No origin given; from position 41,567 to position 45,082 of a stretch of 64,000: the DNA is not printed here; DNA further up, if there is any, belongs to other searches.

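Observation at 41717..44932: MalT-like STAND ATPase with a C-terminal SARP-type (wHTH + BTAD) output, inverted relative to AfsR/SARP regulators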

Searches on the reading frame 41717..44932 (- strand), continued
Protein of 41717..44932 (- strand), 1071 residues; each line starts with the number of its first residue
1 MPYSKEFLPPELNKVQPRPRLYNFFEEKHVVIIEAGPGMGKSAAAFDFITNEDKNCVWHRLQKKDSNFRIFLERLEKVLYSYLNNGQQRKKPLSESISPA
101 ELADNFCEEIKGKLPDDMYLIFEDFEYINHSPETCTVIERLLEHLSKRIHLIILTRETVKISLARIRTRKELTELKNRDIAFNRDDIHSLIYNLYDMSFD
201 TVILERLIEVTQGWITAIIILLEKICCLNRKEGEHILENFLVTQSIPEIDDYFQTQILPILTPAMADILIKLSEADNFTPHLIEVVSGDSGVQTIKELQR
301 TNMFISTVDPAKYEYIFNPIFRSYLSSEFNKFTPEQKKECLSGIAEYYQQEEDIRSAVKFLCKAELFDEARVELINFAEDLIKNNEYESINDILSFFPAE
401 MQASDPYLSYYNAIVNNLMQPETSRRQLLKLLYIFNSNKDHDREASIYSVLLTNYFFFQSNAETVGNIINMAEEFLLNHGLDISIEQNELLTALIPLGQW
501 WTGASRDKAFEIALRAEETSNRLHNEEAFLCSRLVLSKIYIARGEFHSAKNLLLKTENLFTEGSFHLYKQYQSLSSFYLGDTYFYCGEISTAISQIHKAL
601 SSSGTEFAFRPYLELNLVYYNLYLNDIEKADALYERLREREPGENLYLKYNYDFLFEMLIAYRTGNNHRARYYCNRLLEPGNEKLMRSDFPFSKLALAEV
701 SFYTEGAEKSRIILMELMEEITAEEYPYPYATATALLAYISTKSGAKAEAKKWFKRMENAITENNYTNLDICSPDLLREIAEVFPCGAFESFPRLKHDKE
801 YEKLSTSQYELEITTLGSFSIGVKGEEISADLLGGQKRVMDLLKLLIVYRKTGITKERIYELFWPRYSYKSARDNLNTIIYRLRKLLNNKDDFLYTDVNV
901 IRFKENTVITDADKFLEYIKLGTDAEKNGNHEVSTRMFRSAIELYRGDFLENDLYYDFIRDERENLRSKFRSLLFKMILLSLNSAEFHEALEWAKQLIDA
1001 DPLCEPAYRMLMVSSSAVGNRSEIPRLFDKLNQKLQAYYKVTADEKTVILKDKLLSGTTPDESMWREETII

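Call 46: predict_structure(alignment_id=A3)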
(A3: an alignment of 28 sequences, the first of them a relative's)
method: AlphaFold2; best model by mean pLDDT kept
length: 1071 residues; sequences in the alignment: 28
mean_pLDDT: 87.7   pTM: 0.63
mean pLDDT of the five models: 87.7, 87.7, 84.9, 84.3, 83.4
residues with pLDDT >= 90: 516; 70-90: 507; 50-70: 46; < 50: 2
segments of 3 or more residues with pLDDT < 50: none
pLDDT, mean of each block of 10 residues (from residue 1): 64 84 88 93 92 90 90 87 64 70 85 84 92 91 86 92 86 92 93 88 91 94 90 91 93 91 93 93 92 92 90 92 95 94 94 93 94 90 84 92 91 88 88 91 91 82 81 90 88 81 72 85 86 90 91 89 77 91 90 85 79 92 88 86 82 93 94 93 87 94 92 94 90 94 89 92 91 91 81 73 62 89 84 82 89 88 87 89 82 84 87 91 77 80 90 78 91 93 83 94 94 91 93 94 92 87 86 68
secondary structure, 60 per line:
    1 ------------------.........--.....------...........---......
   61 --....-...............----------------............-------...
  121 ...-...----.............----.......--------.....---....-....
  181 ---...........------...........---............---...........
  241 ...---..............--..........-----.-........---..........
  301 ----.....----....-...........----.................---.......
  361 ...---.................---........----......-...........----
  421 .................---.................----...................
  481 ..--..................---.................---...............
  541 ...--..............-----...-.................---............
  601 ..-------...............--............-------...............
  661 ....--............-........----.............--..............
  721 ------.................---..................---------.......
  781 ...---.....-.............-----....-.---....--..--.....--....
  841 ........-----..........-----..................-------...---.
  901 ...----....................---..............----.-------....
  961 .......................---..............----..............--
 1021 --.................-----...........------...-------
elements in order (helices of 4 or more, strands of 3 or more residues): H19-27 E30-34 H41-51 E55-60 H63-66 H68-82 H99-110 E118-123 H132-144 E149-155 H164-168 E172-175 H177-180 H184-194 H201-211 H215-226 H230-243 H247-260 H263-272 H280-287 H291-300 E305-309 E314-317 H319-329 H334-350 H354-363 H367-383 H387-394 H399-404 H406-416 H421-437 H441-457 H462-482 H485-502 H506-522 H526-543 H546-559 H569-585 H589-602 H610-624 H627-638 H646-664 H667-678 H680-687 H692-704 H707-720 H727-743 H747-764 H774-783 H787-791 H793-805 E811-814 E820-823 H830-834 H837-848 H856-863 H869-886 E894-896 E900-903 E908-910 H911-927 H931-944 H957-983 H987-1000 H1005-1018 H1023-1039 H1045-1055

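Call 52: fold_search(model_id=the predicted structure, library=pdb)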
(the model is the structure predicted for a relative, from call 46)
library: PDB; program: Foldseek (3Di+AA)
matches with E <= 10: 1689; with E <= 0.001: 140
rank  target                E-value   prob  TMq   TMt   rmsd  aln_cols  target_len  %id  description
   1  8bob_C                6.1e-14  1.00  0.21  0.51  20.8       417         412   19  Structural basis for negative regulation of the maltose system (released 2023-10-18)
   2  6mfv_A                7.9e-13  1.00  0.20  0.30  28.4       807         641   16  Crystal structure of the Signal Transduction ATPase with Numerous Domains (STAND) protein with a tetratricopeptide rep (released 2019-02-20)
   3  8dgc_A                1.1e-08  1.00  0.24  0.15  33.2      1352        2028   10  Avs3 bound to phage PhiV-1 terminase (released 2022-08-03)
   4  8dgc_B                1.6e-08  1.00  0.22  0.13  32.5      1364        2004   11  Avs3 bound to phage PhiV-1 terminase (released 2022-08-03)
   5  8bbg_D                1.2e-07  1.00  0.23  0.20  30.7      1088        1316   12  Structure of the IFT-A complex; anterograde IFT-A train model (released 2022-12-21)
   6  8fgw_D                3.9e-07  1.00  0.23  0.19  32.5      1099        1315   12  Human IFT-A complex structures provide molecular insights into ciliary transport (released 2023-02-22)
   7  9hvq_Q                4.3e-07  1.00  0.16  0.19  34.5       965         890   12  Structure of the transcribing Pol II-DSIF-PAF-SPT6-RECQL5 complex (released 2025-07-16)
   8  8k60_J                5.9e-07  1.00  0.21  0.79   3.7       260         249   19  Cryo-EM structure of Streptomyces coelicolor transcription initiation complex with the global transcription factor Afs (released 2024-07-31)
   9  2ff4_A                6.4e-07  1.00  0.22  0.57   3.7       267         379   17  Mycobacterium tuberculosis EmbR in complex with low affinity phosphopeptide (released 2006-01-24)
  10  8hvr_I                8.6e-07  1.00  0.21  0.79   3.7       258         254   19  Cryo-EM structure of AfsR-dependent transcription activation complex with afsS promoter (released 2023-12-27)
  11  8k60_I                1.0e-06  1.00  0.21  0.80   3.6       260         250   19  Cryo-EM structure of Streptomyces coelicolor transcription initiation complex with the global transcription factor Afs (released 2024-07-31)
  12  7dkh_A                1.1e-06  1.00  0.25  0.29  29.1       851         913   13  Crystal structure of the Ctr9/Paf1/Cdc73/Rtf1 quaternary complex (released 2021-11-24)
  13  2ff4_B                1.2e-06  1.00  0.22  0.58   3.5       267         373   17  Mycobacterium tuberculosis EmbR in complex with low affinity phosphopeptide (released 2006-01-24)
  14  9rtt_Q                1.5e-06  1.00  0.18  0.20  33.9       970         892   12  Activated Elongation Complex with IWS1 and ELOF1 (released 2025-09-03)
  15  4m9s_B                2.2e-06  1.00  0.22  0.42   6.1       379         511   13  crystal structure of CED-4 bound CED-3 fragment (released 2013-10-23)
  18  2fez                  3.1e-06  1.00  0.21  0.57   3.8       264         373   16  Mycobacterium tuberculosis EmbR (released 2006-01-24)
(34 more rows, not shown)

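Call 70: search_protein_families(library=padloc, proteins=[window:41717-44932:-], max_evalue=0.01)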
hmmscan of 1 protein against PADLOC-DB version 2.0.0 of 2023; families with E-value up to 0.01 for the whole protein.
window:41717-44932:- (1071 aa): 0 families

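Call 73: search_protein_families(library=pfam, alignment_id=A3, max_evalue=0.01)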
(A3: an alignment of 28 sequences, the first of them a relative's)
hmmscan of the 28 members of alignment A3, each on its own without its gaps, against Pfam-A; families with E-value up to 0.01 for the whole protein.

A. member 1, P0001 (1071 aa): 5 families
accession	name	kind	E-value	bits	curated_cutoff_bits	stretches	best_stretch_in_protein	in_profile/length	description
PF03704.23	BTAD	-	6.8e-14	52.9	22.1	1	910-1054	1-145/146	Bacterial transcriptional activator domain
PF17874.7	TPR_MalT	-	7.6e-06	25.9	45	0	507-670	139-299/336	MalT-like TPR region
PF00486.34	Trans_reg_C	-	4.2e-05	24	26.2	1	837-890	8-60/77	Transcriptional regulatory protein, C terminal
PF13428.12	TPR_14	-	6.7e-05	23.6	23.5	0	617-646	7-36/44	Tetratricopeptide repeat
PF07719.23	TPR_2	-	0.0013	19.2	27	0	577-601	5-29/34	Tetratricopeptide repeat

B. families by the number of members that match (of 28 scanned): 41 families (the first 25 are shown)
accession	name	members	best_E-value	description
PF03704.23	BTAD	28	1.1e-18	Bacterial transcriptional activator domain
PF07719.23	TPR_2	23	8.7e-17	Tetratricopeptide repeat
PF13424.12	TPR_12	21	4.8e-18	Tetratricopeptide repeat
PF17874.7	TPR_MalT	21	6.2e-08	MalT-like TPR region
PF00486.34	Trans_reg_C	21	1.2e-07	Transcriptional regulatory protein, C terminal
PF13428.12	TPR_14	20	4.7e-08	Tetratricopeptide repeat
PF13191.12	AAA_16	18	3.6e-09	AAA ATPase domain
PF14559.12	TPR_19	16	1.5e-08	Tetratricopeptide repeat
PF13401.12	AAA_22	16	1.8e-08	AAA domain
PF24883.2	NPHP3_N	15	1e-09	Nephrocystin 3, N-terminal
PF13181.12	TPR_8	13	7.4e-13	Tetratricopeptide repeat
PF00515.34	TPR_1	10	1e-10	Tetratricopeptide repeat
PF13432.12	TPR_16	8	1.6e-07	Tetratricopeptide repeat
PF13176.12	TPR_7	7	1.9e-06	Tetratricopeptide repeat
PF25063.1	ARM_TT21_C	7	7.2e-05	Tetratricopeptide repeat protein 21 C-terminal ARM domain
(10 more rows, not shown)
